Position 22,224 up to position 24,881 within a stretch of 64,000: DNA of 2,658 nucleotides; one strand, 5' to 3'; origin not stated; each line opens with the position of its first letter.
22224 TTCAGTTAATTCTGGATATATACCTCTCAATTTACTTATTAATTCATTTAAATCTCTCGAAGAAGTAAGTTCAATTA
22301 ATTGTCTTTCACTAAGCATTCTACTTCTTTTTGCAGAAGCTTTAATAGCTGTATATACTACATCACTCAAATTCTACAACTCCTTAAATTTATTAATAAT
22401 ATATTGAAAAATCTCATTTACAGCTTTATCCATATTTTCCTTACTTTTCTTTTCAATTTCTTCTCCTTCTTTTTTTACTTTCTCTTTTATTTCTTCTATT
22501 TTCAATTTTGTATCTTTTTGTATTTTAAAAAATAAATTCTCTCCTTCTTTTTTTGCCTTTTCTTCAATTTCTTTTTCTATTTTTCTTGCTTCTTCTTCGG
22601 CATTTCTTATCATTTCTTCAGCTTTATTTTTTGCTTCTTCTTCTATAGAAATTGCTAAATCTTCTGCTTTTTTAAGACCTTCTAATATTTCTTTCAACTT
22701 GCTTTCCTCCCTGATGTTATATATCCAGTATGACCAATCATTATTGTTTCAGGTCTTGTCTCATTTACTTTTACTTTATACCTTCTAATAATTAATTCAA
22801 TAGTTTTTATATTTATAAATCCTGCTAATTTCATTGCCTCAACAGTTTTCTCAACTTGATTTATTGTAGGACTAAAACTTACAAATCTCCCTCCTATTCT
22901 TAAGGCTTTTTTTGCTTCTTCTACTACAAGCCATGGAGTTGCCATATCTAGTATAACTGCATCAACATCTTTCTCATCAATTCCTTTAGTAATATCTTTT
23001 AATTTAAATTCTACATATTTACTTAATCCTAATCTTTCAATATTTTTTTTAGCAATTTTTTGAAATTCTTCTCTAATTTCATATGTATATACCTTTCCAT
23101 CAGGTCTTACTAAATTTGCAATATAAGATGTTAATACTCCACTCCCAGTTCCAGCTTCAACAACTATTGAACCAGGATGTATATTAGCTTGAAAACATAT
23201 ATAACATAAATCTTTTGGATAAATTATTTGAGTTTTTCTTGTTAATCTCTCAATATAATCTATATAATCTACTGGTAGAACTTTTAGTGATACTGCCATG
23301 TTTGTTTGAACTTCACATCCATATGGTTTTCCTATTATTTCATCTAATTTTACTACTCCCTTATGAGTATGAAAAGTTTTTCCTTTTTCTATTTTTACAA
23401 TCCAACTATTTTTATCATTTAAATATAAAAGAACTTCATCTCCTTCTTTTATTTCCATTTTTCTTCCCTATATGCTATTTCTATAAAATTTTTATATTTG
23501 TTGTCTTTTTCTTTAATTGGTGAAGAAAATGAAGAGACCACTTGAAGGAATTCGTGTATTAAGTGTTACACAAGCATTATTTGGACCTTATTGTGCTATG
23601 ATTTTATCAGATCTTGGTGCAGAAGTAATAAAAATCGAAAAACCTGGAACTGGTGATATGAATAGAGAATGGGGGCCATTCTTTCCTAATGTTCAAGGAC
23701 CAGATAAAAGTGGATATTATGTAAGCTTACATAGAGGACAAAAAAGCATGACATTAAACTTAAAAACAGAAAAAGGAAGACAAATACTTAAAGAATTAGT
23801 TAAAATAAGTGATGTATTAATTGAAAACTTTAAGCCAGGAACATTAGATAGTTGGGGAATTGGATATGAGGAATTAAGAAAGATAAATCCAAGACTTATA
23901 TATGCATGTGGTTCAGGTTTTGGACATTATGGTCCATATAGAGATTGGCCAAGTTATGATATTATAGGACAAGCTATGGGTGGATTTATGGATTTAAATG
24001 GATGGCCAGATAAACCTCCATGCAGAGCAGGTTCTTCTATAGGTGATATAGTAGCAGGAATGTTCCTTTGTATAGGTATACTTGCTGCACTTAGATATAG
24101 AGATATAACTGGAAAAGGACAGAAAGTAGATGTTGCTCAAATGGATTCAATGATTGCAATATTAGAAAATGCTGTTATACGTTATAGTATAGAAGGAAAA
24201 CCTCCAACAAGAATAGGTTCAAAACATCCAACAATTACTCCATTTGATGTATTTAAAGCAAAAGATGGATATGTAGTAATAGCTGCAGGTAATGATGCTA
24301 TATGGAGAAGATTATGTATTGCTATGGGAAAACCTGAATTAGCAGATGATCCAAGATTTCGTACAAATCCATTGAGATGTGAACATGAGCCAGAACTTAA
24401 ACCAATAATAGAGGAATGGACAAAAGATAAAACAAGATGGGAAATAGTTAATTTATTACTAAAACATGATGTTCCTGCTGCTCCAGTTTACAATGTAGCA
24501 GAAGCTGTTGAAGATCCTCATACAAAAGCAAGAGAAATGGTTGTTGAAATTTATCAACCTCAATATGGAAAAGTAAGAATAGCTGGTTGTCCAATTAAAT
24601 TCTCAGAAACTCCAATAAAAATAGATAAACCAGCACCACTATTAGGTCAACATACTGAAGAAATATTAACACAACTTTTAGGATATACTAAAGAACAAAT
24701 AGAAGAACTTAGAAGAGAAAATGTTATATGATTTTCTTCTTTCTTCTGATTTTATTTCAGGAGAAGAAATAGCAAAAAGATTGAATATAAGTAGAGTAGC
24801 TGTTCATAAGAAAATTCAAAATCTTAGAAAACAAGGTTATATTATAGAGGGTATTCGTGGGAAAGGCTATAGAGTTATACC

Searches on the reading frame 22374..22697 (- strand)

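Call 69: search_protein_families(library=ncbifam, proteins=[window:22374-22697:-], max_evalue=0.001)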
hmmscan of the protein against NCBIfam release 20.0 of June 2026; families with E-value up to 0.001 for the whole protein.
window:22374-22697:- (107 aa): 4 families
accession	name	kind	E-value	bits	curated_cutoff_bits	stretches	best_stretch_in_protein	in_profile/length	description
TIGR02926.1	AhaH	equivalog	4.8e-09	36.3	48.5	1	5-89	1-85/85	ATP synthase archaeal subunit H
NF006256.0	PRK08404.1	equivalog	2e-08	34.3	107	1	1-100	1-100/103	V-type ATP synthase subunit H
NF002170.0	PRK01005.1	equivalog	0.00026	20.8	280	1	6-77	20-91/208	V-type ATP synthase subunit E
NF002424.0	PRK01558.1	equivalog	0.00027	20.5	241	0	6-50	15-59/203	V-type ATP synthase subunit E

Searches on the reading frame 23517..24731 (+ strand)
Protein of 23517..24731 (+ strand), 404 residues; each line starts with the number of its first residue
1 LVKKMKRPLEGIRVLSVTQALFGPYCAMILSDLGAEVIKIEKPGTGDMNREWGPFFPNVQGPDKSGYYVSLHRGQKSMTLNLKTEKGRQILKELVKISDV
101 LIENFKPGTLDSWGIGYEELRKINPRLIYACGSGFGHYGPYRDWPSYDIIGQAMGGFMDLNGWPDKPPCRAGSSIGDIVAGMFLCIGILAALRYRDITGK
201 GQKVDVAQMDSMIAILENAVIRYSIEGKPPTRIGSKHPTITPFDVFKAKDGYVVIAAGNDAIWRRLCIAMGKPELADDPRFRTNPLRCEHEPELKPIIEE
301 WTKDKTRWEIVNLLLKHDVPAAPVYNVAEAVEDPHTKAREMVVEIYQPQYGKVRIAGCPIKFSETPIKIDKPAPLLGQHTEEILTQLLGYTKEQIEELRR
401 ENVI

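Call 69: search_protein_families(library=ncbifam, proteins=[window:23517-24731:+], max_evalue=0.001)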
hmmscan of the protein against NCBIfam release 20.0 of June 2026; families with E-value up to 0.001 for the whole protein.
window:23517-24731:+ (404 aa): 7 families
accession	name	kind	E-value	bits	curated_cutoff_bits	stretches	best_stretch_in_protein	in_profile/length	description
NF041294.1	Scnl_mescCoAtase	equivalog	1.7e-114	382.9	700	1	9-384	4-380/381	succinyl-CoA:mesaconate CoA-transferase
NF052585.1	SucGlutTfsCaiB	equivalog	5.4e-113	377.6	750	1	4-388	3-389/394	succinate--glutarate CoA-transferase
NF008511.0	PRK11430.1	equivalog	1.3e-100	337.2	522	1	4-383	5-375/381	CoA:oxalate CoA-transferase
NF003809.0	PRK05398.1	subfamily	4.5e-97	325.2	442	2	5-215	1-207/416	formyl-CoA transferase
TIGR03253.1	oxalate_frc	equivalog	7.4e-96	321.4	504.2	2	7-214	2-205/416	formyl-CoA transferase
NF002914.1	PRK03525.1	equivalog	5.6e-49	167.1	413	1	8-401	9-394/400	L-carnitine CoA-transferase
TIGR04253.1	mesacon_CoA_iso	equivalog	1.1e-28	100.4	725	1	9-403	3-399/403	2-methylfumaryl-CoA isomerase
